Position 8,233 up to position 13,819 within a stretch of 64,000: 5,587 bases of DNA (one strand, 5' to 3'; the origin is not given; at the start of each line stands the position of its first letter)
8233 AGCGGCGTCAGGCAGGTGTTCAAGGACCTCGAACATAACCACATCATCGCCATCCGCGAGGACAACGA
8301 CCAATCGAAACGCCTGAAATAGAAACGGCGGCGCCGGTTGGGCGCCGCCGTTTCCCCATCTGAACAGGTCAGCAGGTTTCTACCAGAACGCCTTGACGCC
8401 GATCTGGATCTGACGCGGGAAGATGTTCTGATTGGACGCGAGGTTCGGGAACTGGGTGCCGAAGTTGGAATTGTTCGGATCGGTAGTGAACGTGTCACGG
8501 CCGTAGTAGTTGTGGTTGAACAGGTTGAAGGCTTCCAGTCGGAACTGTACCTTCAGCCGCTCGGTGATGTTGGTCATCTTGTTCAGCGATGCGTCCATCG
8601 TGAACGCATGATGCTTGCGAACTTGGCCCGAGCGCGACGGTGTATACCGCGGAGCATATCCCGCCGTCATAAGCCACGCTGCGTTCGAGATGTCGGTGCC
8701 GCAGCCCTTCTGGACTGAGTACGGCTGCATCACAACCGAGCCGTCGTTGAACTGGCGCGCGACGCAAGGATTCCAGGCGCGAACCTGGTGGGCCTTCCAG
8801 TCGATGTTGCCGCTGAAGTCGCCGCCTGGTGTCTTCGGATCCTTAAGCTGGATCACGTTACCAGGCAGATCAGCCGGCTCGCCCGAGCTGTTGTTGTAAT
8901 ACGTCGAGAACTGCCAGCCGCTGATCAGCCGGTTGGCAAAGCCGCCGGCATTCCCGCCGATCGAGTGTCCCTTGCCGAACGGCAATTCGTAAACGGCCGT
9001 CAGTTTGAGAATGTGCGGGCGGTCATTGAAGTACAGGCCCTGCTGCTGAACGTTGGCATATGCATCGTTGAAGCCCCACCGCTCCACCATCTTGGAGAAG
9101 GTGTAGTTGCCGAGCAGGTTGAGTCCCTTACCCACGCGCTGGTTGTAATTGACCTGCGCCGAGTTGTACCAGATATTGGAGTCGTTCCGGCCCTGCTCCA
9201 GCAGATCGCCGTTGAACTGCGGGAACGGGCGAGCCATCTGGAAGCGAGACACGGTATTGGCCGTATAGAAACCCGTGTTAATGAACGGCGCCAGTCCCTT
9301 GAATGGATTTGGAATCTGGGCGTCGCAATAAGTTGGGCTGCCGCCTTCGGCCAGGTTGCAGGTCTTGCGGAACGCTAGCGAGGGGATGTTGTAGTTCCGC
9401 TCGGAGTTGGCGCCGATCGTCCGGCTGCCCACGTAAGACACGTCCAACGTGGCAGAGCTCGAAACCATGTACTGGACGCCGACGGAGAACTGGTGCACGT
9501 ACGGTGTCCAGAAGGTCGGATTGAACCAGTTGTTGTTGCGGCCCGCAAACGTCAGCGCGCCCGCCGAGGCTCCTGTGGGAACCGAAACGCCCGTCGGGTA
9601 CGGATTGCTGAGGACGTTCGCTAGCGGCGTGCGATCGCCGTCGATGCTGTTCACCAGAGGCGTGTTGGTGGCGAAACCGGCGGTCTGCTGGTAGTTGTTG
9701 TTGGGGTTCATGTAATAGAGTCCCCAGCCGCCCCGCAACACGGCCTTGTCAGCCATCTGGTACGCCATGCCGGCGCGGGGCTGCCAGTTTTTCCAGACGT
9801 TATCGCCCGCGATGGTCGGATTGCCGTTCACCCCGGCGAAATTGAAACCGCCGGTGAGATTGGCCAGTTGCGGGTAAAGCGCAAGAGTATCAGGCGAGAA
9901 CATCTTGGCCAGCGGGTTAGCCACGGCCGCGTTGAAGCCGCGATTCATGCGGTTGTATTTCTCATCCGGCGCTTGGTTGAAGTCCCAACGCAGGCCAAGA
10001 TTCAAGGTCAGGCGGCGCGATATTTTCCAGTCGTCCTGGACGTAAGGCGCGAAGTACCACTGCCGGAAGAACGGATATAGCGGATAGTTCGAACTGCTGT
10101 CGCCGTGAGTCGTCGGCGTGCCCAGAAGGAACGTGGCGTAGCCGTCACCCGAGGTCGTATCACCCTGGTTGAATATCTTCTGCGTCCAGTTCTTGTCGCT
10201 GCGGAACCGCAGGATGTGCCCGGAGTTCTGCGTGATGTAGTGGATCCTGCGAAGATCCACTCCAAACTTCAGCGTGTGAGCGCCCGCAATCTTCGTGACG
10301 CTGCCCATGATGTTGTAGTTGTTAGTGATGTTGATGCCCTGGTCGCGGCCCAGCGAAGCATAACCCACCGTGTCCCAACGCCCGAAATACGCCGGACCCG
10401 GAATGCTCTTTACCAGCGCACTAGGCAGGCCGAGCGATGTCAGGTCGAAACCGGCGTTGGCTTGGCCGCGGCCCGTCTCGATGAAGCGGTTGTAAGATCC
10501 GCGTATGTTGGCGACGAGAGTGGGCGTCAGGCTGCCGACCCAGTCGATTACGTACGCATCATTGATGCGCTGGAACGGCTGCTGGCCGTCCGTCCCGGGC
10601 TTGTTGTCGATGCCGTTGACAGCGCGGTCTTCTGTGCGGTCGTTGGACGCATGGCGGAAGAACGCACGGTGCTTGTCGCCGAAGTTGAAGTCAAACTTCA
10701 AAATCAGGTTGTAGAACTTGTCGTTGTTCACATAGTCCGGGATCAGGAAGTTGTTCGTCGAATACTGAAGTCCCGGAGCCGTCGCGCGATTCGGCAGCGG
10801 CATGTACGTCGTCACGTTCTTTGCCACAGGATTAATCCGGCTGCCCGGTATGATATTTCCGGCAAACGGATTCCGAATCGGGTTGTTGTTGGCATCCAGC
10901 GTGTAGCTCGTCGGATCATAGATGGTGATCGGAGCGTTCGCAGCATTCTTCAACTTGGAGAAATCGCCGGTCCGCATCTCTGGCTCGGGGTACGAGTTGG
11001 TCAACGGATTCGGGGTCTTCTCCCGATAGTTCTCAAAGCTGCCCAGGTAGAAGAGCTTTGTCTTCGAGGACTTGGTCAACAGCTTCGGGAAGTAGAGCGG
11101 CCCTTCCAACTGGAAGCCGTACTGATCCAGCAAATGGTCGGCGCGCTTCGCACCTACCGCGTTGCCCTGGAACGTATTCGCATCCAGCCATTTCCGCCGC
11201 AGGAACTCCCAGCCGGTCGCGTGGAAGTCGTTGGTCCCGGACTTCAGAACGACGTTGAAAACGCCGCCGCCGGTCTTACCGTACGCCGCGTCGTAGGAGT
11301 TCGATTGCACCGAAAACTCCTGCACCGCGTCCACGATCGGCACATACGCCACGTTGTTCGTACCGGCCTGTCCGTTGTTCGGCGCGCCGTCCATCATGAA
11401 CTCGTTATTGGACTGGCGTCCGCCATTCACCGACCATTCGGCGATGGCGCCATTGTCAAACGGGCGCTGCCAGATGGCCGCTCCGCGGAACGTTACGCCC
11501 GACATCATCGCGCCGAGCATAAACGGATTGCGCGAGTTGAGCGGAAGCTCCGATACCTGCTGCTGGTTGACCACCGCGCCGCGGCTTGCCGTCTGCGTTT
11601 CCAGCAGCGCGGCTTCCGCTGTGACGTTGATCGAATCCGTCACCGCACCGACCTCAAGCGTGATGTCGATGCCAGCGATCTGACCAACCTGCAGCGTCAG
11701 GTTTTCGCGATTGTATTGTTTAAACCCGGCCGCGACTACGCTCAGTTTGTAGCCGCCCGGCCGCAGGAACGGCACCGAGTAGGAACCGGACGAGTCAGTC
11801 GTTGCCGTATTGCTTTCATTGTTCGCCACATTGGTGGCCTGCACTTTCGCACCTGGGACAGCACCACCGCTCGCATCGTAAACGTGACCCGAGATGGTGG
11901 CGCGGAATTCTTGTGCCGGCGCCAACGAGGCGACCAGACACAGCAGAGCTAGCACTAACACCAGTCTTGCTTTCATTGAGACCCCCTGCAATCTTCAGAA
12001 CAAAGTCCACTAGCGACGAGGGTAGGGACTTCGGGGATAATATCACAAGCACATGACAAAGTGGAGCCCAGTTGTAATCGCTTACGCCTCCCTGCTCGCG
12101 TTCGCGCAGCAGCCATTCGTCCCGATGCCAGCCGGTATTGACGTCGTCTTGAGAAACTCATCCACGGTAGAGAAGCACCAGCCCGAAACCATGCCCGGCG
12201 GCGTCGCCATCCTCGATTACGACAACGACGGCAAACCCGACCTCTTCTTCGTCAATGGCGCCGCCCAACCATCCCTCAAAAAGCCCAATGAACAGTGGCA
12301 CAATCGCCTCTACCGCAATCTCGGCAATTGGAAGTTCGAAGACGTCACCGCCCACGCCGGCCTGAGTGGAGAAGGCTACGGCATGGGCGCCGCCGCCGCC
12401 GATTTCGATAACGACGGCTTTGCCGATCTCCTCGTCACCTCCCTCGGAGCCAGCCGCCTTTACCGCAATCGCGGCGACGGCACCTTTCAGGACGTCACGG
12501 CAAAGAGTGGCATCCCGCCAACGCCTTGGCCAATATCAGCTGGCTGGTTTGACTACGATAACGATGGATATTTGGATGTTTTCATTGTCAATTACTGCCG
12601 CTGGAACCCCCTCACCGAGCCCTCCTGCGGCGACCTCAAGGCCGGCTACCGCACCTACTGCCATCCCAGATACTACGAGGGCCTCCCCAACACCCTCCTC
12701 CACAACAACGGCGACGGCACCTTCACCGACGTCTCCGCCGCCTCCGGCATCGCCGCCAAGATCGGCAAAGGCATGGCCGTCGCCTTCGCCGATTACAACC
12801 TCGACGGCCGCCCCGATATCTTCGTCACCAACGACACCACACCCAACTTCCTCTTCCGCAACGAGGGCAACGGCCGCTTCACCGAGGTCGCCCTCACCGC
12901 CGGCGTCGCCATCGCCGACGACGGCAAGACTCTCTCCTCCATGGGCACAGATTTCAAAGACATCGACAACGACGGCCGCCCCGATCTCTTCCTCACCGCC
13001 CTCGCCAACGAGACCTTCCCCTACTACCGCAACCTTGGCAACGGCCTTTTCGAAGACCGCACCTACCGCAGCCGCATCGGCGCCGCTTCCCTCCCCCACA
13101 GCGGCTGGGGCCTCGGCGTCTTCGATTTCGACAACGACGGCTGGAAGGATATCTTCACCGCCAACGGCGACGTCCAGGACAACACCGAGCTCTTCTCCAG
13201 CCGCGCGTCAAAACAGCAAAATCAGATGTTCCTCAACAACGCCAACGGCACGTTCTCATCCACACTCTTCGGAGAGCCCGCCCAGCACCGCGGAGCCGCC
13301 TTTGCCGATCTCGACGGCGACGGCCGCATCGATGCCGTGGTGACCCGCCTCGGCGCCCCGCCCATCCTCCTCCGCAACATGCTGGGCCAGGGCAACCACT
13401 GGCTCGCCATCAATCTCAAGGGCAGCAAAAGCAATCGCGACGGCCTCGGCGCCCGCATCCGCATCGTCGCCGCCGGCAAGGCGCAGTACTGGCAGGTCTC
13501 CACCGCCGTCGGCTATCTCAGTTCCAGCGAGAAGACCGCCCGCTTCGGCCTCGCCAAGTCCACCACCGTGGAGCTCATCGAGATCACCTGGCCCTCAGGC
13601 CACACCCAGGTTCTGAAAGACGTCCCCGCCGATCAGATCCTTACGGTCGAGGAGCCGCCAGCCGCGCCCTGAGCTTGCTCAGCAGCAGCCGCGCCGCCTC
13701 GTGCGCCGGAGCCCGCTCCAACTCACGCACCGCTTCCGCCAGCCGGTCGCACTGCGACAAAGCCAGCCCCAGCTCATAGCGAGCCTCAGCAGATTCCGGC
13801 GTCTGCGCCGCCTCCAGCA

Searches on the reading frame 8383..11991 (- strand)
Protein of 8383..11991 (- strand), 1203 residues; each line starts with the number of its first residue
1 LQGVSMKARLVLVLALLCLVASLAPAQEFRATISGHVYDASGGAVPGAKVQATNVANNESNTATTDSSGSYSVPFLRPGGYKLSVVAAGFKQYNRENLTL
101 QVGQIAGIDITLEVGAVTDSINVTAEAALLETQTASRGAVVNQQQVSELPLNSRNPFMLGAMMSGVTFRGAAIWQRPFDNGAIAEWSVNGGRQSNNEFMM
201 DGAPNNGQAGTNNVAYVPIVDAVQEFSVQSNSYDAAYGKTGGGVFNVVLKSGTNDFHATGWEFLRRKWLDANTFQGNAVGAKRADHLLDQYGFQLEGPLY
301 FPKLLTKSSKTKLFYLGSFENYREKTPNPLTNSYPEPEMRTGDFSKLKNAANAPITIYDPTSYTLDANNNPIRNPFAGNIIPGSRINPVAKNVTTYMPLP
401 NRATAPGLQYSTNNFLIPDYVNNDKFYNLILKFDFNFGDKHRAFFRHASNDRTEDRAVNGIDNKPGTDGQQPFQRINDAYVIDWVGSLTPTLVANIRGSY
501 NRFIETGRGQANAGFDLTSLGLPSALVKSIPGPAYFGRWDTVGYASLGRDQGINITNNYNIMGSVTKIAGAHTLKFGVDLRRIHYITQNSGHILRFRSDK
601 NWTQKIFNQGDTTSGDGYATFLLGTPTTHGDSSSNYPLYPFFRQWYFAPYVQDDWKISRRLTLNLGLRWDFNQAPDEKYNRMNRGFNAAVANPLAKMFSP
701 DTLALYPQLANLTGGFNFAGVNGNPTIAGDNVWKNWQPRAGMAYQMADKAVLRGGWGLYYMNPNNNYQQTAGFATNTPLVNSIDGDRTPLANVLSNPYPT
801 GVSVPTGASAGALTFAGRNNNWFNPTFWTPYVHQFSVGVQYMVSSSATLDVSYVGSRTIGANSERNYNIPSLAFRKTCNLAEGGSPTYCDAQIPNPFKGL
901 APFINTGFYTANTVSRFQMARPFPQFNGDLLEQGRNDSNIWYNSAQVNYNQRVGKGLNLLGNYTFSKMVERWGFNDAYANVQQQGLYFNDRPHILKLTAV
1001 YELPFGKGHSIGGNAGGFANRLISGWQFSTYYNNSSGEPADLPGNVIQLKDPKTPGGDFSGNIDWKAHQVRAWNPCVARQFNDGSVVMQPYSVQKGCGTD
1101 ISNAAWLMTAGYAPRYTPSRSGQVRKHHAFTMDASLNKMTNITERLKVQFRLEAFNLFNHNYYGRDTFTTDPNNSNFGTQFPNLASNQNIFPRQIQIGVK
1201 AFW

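Call 62: search_protein_families(library=pfam, proteins=[window:8383-11991:-], max_evalue=0.0001)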
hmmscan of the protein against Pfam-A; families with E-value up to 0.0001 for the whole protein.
window:8383-11991:- (1203 aa): 4 families
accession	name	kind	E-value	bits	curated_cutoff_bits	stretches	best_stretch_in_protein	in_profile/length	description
PF25183.1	OMP_b-brl_4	-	3.1e-165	552.3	30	1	248-1196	1-838/838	Outer membrane beta barrel domain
PF13620.12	CarboxypepD_reg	-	1.4e-21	77.1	32.3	1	32-113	1-82/82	Carboxypeptidase regulatory-like domain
PF13715.12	CarbopepD_reg_2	-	4.2e-06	27.1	32.2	1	33-96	1-61/88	CarboxypepD_reg-like domain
PF00593.30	TonB_dep_Rec_b-barrel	-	9.3e-06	26.2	27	1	506-788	23-254/436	TonB dependent receptor-like, beta-barrel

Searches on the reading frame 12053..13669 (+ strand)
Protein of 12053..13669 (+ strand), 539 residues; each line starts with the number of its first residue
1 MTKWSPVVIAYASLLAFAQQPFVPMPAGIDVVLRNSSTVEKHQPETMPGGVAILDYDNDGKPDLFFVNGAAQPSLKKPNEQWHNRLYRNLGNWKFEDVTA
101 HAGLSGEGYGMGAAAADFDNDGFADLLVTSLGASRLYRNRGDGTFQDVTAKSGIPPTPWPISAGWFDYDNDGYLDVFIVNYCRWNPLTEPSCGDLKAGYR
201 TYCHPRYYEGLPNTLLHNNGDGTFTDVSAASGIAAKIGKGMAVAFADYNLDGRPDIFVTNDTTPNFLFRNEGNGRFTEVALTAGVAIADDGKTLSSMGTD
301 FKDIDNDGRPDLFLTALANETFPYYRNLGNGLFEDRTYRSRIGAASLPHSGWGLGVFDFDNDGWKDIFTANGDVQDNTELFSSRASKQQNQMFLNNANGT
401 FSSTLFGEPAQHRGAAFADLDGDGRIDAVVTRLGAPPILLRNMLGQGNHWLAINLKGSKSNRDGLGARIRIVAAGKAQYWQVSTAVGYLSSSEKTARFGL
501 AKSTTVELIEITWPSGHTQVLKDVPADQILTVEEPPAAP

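Call 28: search_protein_families(library=pfam, proteins=[window:12053-13669:+], max_evalue=0.0001)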
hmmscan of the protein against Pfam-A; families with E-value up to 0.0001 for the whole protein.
window:12053-13669:+ (539 aa): 3 families
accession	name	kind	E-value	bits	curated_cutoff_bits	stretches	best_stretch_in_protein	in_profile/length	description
PF13517.12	FG-GAP_3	-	4.6e-59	197.3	26.9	6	55-128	1-61/61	FG-GAP-like repeat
PF07593.17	UnbV_ASPIC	-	4.3e-19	68.6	23.4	1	464-531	1-68/68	ASPIC and UnbV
PF01839.29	FG-GAP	-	7.7e-17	61.2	22.1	0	110-134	2-26/37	FG-GAP repeat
